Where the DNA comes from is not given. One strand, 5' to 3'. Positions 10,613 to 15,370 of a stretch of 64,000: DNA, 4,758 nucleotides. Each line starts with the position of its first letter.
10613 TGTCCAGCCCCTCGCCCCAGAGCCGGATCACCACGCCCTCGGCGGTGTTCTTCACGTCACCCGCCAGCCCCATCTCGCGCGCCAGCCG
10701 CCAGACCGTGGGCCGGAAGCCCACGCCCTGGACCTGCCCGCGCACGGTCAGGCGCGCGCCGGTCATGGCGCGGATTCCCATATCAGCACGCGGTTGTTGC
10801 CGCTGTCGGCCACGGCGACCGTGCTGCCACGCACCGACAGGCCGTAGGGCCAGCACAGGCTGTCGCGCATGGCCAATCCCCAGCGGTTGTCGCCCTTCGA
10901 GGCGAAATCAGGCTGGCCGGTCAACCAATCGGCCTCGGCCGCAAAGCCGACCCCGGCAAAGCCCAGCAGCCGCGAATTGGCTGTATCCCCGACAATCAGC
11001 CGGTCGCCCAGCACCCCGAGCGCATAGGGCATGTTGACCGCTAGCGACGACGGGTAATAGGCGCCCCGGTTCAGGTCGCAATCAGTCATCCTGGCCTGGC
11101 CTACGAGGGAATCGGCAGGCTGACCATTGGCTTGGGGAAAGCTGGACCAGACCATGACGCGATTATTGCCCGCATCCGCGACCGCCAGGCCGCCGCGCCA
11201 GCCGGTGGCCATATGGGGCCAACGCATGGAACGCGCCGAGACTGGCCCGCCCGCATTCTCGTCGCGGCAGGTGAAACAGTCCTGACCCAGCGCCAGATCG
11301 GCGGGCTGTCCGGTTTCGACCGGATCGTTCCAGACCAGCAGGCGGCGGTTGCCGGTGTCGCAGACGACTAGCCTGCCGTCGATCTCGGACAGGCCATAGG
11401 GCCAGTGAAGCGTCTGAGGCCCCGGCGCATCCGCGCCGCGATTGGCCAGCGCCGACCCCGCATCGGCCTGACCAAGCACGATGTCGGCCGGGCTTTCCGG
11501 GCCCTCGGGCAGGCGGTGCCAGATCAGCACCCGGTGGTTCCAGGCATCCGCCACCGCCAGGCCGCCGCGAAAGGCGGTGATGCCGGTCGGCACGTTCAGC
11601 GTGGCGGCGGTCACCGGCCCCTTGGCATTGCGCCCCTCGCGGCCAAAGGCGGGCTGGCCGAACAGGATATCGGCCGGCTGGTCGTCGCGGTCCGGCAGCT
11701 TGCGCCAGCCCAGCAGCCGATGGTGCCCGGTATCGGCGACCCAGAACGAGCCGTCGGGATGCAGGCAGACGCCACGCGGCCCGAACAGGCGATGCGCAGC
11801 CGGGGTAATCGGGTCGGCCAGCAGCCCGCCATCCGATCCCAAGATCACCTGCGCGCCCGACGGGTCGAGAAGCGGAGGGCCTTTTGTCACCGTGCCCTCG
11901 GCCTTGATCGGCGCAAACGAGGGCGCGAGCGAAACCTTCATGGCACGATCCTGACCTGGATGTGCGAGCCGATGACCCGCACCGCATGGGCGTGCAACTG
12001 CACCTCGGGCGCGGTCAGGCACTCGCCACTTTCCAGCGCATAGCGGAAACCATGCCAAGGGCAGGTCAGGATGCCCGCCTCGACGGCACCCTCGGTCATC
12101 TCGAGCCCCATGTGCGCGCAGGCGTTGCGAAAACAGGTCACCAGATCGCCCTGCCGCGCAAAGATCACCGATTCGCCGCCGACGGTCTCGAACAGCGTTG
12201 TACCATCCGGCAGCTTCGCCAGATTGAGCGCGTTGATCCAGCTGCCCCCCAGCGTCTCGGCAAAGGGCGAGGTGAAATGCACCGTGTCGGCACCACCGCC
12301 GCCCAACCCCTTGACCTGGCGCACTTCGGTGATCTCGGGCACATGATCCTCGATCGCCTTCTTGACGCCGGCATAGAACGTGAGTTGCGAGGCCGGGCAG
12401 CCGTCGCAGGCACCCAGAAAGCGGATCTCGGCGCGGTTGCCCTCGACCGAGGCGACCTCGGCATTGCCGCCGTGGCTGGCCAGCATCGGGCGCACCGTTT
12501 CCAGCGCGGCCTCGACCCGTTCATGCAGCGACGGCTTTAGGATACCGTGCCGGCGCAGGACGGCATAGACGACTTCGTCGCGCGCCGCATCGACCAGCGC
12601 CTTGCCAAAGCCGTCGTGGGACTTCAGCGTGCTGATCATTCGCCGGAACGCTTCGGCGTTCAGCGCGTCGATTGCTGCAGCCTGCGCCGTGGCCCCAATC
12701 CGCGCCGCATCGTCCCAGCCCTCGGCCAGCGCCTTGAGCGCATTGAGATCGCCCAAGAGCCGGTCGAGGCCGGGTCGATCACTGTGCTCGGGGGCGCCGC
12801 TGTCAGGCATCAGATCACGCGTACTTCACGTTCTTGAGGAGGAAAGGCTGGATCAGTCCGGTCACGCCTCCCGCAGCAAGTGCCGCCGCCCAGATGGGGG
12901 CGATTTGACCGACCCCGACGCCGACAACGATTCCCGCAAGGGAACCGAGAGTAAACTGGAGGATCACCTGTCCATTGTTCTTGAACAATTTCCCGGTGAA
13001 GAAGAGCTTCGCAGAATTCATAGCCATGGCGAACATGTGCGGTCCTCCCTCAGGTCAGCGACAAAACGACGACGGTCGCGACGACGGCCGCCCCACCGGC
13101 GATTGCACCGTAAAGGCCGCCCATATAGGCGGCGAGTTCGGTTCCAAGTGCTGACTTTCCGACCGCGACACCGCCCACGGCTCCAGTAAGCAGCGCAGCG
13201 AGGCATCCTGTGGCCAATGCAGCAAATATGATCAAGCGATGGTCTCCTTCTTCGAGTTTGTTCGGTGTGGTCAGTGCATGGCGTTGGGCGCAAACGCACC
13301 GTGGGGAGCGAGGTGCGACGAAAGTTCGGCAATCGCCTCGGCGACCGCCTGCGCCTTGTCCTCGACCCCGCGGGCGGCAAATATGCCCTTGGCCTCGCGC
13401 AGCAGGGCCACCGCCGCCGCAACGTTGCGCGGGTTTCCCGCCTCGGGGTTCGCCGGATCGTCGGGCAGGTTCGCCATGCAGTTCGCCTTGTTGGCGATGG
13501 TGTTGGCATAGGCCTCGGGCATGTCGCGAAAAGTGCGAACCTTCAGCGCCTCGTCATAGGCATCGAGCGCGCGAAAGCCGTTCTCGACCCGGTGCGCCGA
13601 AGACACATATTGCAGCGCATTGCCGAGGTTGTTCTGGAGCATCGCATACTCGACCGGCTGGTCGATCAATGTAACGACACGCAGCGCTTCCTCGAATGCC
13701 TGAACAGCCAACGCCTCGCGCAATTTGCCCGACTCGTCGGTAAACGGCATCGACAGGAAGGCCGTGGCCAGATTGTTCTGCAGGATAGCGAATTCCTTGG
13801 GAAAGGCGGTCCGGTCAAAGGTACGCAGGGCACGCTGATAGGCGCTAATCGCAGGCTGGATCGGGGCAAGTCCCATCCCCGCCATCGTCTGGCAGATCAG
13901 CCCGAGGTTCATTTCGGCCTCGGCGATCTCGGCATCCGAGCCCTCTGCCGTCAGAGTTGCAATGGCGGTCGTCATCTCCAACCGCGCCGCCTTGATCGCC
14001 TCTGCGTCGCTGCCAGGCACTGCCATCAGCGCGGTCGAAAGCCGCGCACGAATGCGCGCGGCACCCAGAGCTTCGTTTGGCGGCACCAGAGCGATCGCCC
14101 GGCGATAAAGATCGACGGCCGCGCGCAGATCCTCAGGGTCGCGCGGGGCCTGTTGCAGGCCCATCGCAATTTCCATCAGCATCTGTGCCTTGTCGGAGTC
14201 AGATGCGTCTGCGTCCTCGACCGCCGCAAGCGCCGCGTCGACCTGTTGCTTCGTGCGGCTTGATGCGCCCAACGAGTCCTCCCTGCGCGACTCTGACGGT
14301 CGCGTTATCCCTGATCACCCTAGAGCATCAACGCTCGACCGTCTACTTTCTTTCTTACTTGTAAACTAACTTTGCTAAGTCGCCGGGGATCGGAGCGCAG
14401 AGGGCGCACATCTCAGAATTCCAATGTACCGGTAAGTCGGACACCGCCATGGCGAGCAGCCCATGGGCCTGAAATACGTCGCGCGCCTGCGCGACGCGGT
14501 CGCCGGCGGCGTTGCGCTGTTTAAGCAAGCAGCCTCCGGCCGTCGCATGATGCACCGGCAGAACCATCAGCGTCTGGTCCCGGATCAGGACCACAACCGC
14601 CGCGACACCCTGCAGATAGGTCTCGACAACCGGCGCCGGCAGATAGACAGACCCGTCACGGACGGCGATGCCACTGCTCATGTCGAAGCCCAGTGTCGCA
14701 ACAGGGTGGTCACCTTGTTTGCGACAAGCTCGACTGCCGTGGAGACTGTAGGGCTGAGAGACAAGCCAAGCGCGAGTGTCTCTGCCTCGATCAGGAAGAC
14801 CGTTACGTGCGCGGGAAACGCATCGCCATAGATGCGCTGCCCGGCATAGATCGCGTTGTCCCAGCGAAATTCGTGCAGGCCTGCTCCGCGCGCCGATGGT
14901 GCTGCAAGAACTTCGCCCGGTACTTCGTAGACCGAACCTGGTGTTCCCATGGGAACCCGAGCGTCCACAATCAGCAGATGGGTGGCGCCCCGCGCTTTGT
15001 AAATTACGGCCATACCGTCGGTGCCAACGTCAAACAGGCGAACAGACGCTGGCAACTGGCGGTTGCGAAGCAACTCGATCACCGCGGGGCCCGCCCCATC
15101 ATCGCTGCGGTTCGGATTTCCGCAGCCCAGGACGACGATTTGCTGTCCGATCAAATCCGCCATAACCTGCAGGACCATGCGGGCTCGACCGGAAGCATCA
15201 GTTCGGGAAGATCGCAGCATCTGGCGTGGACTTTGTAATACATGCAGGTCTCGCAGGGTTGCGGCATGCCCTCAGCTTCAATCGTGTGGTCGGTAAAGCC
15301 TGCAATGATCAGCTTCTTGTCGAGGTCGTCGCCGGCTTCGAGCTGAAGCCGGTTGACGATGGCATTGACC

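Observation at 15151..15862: Tandem cytoplasmic HiPIP-like paralogues between hupL and the maturation protease: candidate electron acceptor for a group 2a hydrogenase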

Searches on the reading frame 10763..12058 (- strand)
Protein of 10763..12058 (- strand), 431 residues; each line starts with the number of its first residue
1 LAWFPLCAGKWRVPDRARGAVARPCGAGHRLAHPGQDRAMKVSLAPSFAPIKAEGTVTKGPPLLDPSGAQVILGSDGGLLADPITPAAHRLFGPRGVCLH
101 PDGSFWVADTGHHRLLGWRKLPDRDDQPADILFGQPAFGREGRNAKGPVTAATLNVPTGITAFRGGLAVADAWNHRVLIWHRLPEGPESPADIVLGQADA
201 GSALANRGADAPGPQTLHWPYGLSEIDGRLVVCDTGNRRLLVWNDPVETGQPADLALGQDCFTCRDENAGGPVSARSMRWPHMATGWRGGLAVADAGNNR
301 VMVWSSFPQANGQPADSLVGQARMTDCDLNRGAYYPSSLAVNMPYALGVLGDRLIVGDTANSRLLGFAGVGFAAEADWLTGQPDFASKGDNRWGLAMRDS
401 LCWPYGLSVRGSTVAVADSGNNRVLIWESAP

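Call 3: search_protein_families(library=pfam, proteins=[window:10763-12058:-], max_evalue=0.1)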
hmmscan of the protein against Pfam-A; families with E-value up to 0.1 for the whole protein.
window:10763-12058:- (431 aa): 1 family
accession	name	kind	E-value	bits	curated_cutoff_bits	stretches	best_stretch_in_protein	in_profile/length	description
PF01436.27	NHL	-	2.4e-24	84.5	20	2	94-116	4-26/28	NHL repeat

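Call 4: search_protein_families(library=ncbifam, proteins=[window:10763-12058:-], max_evalue=0.1)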
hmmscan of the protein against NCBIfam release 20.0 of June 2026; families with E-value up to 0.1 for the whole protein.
window:10763-12058:- (431 aa): 1 family
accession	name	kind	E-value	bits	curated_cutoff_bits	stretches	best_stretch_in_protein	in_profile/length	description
NF033206.1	ScyE_fam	subfamily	2.2e-06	27.5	80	0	87-114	3-30/333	ScyD/ScyE family protein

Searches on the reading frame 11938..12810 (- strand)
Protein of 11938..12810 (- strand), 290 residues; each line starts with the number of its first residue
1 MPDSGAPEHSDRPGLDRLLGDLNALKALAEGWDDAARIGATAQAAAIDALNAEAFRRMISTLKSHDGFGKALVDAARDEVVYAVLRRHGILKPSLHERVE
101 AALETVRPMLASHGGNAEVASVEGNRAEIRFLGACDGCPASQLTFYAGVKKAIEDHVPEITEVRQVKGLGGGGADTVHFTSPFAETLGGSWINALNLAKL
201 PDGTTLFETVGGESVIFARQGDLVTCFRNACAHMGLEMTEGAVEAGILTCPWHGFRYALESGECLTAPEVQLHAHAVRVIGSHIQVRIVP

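Call 3: search_protein_families(library=pfam, proteins=[window:11938-12810:-], max_evalue=0.1)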
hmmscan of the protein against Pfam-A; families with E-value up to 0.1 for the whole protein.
window:11938-12810:- (290 aa): 4 families
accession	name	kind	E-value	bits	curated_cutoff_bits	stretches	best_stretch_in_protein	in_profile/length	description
PF01106.22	NifU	-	4.1e-21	75.3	27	1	99-163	1-66/67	NifU-like domain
PF00355.32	Rieske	-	1.1e-14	54.6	20.3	1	190-270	1-81/88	Rieske [2Fe-2S] domain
PF13806.12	Rieske_2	-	1.4e-08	35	27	1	190-287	1-104/104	Rieske-like [2Fe-2S] domain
PF22543.2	Rieske_4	-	0.079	13.7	28.4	0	217-266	27-79/119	Soluble Rieske-type ferredoxin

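Call 4: search_protein_families(library=ncbifam, proteins=[window:11938-12810:-], max_evalue=0.1)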
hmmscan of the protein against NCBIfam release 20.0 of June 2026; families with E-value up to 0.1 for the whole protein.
window:11938-12810:- (290 aa): 12 families
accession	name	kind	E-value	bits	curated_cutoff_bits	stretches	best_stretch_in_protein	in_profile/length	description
TIGR03341.1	YhgI_GntY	equivalog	4.4e-12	46.2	269.35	1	94-166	105-179/190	Fe-S biogenesis protein NfuA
NF008392.0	PRK11190.1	equivalog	4.4e-09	36.5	268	1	94-166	106-181/192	Fe-S biogenesis protein NfuA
NF041683.1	ant_diox_AndAb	equivalog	7.6e-09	35.7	150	1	191-287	2-99/100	anthranilate 1,2-dioxygenase ferredoxin subunit AndAb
NF007422.0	PRK09965.1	equivalog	6.9e-08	32.5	113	1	192-288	4-100/106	bifunctional 3-phenylpropionate/cinnamic acid dioxygenase ferredoxin subunit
TIGR02000.1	NifU_proper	equivalog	8e-08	32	273.3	1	97-164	222-288/290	Fe-S cluster assembly protein NifU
NF042948.2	3PPDioc_HcaC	equivalog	5.1e-07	29.9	150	1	193-288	5-102/105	3-phenylpropionate/cinnamic acid dioxygenase ferredoxin subunit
TIGR02377.1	MocE_fam_FeS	subfamily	1.4e-06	28.3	136.15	1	191-287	2-100/101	MocE family 2Fe-2S type ferredoxin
TIGR02378.1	nirD_assim_sml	equivalog_domain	4.2e-06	26.9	74.65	1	216-287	28-104/105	nitrite reductase small subunit NirD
NF042946.1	3PPDioc_HcaE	equivalog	4.3e-05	22.7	830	1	187-262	35-113/450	3-phenylpropionate/cinnamic acid dioxygenase subunit alpha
NF052579.1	BetMthstMoxSdmAMthl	equivalog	0.00053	19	600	1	218-265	46-92/351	4beta-methylsterol monooxygenase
NF058607.1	GlBtMonoOxGbcA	equivalog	0.0023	16.4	670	1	190-265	55-132/420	glycine betaine monooxygenase oxygenase subunit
NF011111.0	PRK14539.1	equivalog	0.075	12.8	310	0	23-59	130-166/196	50S ribosomal protein L11/unknown domain fusion protein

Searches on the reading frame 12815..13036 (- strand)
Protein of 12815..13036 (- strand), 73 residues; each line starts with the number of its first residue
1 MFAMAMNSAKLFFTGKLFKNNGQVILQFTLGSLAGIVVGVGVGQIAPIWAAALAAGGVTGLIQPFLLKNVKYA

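Call 3: search_protein_families(library=pfam, proteins=[window:12815-13036:-], max_evalue=0.1)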
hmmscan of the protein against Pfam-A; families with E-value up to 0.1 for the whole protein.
window:12815-13036:- (73 aa): 1 family
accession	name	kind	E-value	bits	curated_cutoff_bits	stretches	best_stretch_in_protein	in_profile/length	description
PF06946.16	Phage_holin_5_1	-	0.00067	20.4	22.4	1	24-72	41-88/93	Bacteriophage A118-like holin, Hol118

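Call 4: search_protein_families(library=ncbifam, proteins=[window:12815-13036:-], max_evalue=0.1)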
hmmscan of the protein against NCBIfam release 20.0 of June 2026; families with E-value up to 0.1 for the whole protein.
window:12815-13036:- (73 aa): 1 family
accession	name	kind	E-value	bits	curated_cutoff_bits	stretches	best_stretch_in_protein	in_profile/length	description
NF045676.1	FeExpMbfA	equivalog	0.099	12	450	0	21-56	165-199/318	iron exporter MbfA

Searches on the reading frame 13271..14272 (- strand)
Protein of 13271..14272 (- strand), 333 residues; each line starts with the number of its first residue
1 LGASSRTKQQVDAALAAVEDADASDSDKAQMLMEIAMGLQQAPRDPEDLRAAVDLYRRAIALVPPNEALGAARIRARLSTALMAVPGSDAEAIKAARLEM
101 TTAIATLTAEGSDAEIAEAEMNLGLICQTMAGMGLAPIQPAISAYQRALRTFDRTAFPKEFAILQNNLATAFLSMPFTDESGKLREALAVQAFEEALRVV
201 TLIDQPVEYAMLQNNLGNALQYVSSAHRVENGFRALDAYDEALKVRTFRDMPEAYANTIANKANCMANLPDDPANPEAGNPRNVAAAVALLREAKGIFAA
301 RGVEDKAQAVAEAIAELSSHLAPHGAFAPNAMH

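Call 3: search_protein_families(library=pfam, proteins=[window:13271-14272:-], max_evalue=0.1)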
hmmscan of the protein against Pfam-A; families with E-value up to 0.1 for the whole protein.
window:13271-14272:- (333 aa): 2 families
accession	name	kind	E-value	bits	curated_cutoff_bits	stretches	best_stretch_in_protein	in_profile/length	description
PF00515.34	TPR_1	-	0.025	14.8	27.8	0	48-64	16-32/34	Tetratricopeptide repeat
PF07719.23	TPR_2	-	0.098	13.3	27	0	48-66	16-34/34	Tetratricopeptide repeat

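Call 4: search_protein_families(library=ncbifam, proteins=[window:13271-14272:-], max_evalue=0.1)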
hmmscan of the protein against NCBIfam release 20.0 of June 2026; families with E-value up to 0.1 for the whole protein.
window:13271-14272:- (333 aa): 0 families

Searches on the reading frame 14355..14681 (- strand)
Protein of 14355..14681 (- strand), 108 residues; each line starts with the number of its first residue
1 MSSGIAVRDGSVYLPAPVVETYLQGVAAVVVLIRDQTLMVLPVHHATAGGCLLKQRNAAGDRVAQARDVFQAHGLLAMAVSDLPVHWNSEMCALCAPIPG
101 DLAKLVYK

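Call 3: search_protein_families(library=pfam, proteins=[window:14355-14681:-], max_evalue=0.1)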
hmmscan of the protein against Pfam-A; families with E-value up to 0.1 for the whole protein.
window:14355-14681:- (108 aa): 0 families

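Call 4: search_protein_families(library=ncbifam, proteins=[window:14355-14681:-], max_evalue=0.1)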
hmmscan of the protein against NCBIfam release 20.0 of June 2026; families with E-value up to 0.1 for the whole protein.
window:14355-14681:- (108 aa): 0 families

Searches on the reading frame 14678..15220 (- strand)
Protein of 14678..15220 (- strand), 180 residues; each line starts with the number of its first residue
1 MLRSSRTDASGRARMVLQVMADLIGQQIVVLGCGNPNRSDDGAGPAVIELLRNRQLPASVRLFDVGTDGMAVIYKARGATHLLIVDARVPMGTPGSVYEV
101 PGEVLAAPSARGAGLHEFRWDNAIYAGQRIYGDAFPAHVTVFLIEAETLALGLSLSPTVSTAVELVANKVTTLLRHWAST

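Call 3: search_protein_families(library=pfam, proteins=[window:14678-15220:-], max_evalue=0.1)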
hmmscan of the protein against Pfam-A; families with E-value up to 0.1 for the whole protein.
window:14678-15220:- (180 aa): 1 family
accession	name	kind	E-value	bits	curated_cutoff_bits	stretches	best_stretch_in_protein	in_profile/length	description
PF01750.23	HycI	-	2.5e-12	47.2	23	1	47-171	3-128/130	Hydrogenase maturation protease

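Call 4: search_protein_families(library=ncbifam, proteins=[window:14678-15220:-], max_evalue=0.1)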
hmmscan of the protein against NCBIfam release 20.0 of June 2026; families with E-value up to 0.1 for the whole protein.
window:14678-15220:- (180 aa): 7 families
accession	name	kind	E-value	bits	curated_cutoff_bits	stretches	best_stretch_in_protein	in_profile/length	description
TIGR00072.1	hydrog_prot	superfamily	2.9e-34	118.1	47.45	1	29-172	1-143/145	hydrogenase maturation protease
TIGR00140.1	hupD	subfamily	1.7e-14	54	151.8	1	28-178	1-151/151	HyaD/HybD family hydrogenase maturation endopeptidase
NF007777.0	PRK10466.1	equivalog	6.8e-13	48.7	190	1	27-176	2-151/164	HyaD/HybD family hydrogenase maturation endopeptidase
NF007616.0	PRK10264.1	equivalog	6.6e-10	39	261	1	26-156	4-135/195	hydrogenase 1 maturation protease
TIGR00130.1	frhD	equivalog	4.1e-09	36.7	134.95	1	26-118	3-98/153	coenzyme F420-reducing hydrogenase, FrhD protein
NF045519.1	NiFeSe_H2_mat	exception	1.9e-08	34.3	190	1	27-161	2-134/152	NiFeSe hydrogenase maturation protease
TIGR00142.1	hycI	equivalog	3.8e-07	30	119.1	1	29-97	2-72/146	hydrogenase maturation peptidase HycI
